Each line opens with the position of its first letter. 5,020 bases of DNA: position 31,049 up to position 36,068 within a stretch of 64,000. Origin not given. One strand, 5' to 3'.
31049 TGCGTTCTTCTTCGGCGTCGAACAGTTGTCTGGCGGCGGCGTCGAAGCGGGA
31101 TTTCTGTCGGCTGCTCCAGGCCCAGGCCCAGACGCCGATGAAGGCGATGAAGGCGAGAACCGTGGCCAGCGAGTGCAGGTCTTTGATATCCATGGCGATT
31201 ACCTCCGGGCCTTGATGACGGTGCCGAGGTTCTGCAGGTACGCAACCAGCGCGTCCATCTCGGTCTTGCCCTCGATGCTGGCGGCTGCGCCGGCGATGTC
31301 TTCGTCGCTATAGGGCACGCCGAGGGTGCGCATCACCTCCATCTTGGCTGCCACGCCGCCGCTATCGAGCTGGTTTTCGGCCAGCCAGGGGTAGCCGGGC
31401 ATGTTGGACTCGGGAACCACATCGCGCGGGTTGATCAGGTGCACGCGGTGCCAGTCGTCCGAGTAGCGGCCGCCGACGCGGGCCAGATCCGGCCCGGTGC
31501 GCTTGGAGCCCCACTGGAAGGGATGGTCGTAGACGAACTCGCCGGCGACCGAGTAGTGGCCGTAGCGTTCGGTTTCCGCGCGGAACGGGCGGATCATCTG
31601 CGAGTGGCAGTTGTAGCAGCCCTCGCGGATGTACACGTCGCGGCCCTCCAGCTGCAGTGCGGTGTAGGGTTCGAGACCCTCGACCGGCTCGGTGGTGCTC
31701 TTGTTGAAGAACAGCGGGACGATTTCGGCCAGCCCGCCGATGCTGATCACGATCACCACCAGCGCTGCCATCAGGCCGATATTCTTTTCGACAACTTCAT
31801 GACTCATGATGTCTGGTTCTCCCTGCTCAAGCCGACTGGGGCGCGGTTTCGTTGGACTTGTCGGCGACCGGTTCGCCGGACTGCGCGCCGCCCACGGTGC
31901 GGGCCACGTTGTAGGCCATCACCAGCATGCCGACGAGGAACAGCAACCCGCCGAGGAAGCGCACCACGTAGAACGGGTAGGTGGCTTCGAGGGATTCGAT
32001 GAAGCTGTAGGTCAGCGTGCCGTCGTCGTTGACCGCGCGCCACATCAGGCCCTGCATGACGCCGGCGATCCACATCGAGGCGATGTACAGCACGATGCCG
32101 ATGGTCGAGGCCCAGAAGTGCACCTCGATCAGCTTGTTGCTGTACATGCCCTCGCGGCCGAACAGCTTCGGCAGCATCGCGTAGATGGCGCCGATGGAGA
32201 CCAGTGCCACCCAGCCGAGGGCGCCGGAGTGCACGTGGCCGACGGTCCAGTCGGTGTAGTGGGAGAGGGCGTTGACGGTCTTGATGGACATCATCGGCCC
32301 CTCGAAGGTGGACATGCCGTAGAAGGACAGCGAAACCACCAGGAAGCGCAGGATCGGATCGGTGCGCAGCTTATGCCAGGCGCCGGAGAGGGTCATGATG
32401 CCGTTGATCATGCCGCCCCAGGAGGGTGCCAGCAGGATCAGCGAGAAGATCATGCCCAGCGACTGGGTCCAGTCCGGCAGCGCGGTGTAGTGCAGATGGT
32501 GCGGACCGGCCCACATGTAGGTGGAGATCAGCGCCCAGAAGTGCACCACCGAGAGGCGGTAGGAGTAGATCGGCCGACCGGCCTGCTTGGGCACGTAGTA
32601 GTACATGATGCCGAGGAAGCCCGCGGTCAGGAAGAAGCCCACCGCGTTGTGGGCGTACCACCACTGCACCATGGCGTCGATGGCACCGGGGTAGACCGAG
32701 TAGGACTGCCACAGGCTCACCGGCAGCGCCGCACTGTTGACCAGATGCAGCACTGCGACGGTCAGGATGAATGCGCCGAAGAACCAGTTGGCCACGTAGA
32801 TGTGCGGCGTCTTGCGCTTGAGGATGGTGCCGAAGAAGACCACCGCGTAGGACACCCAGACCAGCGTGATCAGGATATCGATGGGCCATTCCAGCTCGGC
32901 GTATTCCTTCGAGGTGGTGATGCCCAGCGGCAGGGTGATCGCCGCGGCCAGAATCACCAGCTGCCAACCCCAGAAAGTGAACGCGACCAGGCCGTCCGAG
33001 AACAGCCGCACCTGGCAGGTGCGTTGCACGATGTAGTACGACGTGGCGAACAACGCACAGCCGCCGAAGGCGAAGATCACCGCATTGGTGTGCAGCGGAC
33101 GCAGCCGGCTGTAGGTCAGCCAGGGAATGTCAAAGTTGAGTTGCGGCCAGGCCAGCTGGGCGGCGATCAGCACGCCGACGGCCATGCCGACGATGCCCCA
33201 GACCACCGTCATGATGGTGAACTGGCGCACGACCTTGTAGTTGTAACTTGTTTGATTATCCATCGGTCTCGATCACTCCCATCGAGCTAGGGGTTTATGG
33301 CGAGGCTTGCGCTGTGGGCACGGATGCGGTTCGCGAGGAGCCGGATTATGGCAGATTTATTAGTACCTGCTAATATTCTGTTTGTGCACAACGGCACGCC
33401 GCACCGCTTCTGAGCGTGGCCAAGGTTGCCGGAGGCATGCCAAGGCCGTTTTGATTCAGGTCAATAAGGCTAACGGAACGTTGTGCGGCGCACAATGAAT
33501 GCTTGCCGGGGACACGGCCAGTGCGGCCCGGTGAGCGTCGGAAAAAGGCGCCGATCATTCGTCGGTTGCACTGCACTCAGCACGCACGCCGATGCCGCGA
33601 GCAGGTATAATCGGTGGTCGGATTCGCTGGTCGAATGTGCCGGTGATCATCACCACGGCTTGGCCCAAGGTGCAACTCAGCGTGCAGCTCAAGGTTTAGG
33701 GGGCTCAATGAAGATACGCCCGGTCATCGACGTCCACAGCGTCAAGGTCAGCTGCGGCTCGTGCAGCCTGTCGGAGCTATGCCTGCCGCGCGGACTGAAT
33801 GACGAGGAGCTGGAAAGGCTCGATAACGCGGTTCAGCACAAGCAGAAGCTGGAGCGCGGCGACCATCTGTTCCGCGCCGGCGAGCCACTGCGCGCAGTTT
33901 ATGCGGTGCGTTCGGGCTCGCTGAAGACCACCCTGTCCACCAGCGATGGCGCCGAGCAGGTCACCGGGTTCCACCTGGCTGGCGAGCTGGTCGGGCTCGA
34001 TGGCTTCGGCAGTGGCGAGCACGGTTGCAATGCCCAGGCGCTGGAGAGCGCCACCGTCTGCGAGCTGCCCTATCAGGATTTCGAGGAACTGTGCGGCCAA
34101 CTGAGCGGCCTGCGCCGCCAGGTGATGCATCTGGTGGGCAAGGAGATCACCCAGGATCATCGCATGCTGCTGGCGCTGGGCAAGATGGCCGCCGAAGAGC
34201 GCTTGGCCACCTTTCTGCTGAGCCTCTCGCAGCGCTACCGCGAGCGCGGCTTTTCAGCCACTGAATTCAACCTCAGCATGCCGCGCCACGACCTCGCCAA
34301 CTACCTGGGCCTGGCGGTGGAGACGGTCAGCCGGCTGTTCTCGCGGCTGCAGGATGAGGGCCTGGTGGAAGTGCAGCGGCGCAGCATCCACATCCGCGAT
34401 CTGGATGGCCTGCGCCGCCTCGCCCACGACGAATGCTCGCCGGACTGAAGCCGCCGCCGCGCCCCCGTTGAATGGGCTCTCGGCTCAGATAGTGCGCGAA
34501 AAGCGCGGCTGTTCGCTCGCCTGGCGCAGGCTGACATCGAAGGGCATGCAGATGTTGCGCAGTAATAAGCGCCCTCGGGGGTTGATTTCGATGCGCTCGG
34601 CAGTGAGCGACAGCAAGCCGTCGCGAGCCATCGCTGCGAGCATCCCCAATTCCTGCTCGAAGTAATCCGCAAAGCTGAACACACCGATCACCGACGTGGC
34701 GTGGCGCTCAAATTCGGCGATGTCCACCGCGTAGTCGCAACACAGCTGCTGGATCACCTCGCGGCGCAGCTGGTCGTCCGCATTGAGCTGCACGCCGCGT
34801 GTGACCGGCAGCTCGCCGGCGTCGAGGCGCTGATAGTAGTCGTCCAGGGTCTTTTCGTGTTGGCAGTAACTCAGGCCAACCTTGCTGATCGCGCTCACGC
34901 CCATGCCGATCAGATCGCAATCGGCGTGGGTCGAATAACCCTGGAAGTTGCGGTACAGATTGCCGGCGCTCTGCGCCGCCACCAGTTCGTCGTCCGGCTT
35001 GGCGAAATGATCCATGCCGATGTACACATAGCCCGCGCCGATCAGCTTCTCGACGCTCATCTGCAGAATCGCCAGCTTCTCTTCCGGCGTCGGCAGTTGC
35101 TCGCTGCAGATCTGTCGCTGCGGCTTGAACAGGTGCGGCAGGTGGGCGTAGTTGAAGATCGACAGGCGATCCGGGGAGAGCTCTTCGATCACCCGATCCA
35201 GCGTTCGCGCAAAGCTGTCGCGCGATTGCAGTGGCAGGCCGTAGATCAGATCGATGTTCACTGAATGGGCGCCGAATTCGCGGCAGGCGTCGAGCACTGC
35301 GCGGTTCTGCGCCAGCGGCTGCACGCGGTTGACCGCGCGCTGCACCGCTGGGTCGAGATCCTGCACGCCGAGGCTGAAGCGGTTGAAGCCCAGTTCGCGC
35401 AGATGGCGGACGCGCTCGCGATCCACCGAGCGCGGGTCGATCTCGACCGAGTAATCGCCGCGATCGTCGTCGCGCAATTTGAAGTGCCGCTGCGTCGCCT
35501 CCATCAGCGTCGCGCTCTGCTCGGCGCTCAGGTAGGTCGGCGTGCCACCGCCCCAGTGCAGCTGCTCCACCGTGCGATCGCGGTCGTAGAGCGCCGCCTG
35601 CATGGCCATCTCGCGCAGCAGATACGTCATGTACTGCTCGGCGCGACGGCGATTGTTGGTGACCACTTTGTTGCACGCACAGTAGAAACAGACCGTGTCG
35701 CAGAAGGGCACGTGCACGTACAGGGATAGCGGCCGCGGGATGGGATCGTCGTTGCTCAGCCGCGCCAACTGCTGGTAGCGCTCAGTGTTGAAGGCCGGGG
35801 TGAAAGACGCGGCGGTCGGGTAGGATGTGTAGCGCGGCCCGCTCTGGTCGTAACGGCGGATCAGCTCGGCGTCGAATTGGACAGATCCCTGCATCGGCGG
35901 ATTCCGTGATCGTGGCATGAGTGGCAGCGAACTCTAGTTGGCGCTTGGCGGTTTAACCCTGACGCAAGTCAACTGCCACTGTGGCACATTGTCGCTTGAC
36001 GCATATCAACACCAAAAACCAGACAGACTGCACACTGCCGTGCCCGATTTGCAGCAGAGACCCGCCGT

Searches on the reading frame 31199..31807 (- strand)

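Call 46: search_protein_families(library=pfam, proteins=[window:31199-31807:-], max_evalue=0.00001)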
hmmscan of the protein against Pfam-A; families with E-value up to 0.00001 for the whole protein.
window:31199-31807:- (202 aa): 1 family
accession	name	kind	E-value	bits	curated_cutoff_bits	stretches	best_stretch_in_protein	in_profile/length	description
PF02433.20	FixO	-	1.5e-89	299.7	29.6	1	3-179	1-177/219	Cytochrome C oxidase, mono-heme subunit/FixO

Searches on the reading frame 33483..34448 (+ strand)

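Call 33: search_protein_families(library=pfam, proteins=[window:33483-34448:+], max_evalue=0.00001)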
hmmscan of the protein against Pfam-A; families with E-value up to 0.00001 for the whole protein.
window:33483-34448:+ (321 aa): 3 families
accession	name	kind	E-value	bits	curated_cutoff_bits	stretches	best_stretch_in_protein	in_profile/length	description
PF13545.12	HTH_Crp_2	-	7.3e-21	74.4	27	1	239-313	1-70/70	Crp-like helix-turn-helix domain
PF00027.35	cNMP_binding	-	1.3e-17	64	27.5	1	121-205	2-87/89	Cyclic nucleotide-binding domain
PF00325.26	Crp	-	8e-13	48.3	21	1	264-294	1-31/32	Bacterial regulatory proteins, crp family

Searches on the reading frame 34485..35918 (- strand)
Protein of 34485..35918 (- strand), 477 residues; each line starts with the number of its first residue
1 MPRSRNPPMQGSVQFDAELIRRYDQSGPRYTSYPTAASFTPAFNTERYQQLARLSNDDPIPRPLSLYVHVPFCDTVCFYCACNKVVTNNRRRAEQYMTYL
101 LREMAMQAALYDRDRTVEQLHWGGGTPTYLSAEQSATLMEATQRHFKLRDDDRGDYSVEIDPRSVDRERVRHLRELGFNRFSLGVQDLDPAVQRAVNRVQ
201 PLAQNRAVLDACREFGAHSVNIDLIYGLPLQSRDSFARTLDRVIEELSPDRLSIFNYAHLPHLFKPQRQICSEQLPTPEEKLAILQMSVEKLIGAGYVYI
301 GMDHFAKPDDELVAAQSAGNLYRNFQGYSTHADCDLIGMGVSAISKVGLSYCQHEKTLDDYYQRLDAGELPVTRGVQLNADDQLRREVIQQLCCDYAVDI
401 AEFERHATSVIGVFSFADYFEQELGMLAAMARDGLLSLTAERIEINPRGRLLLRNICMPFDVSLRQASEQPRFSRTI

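Call 33: search_protein_families(library=pfam, proteins=[window:34485-35918:-], max_evalue=0.00001)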
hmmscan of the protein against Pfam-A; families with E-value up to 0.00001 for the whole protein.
window:34485-35918:- (477 aa): 2 families
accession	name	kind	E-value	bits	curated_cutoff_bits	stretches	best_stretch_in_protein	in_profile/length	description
PF04055.27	Radical_SAM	-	3.1e-22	80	29.5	1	67-242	1-165/166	Radical SAM superfamily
PF06969.22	HemN_C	-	4.9e-08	33.3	24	1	378-452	1-67/67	HemN C-terminal domain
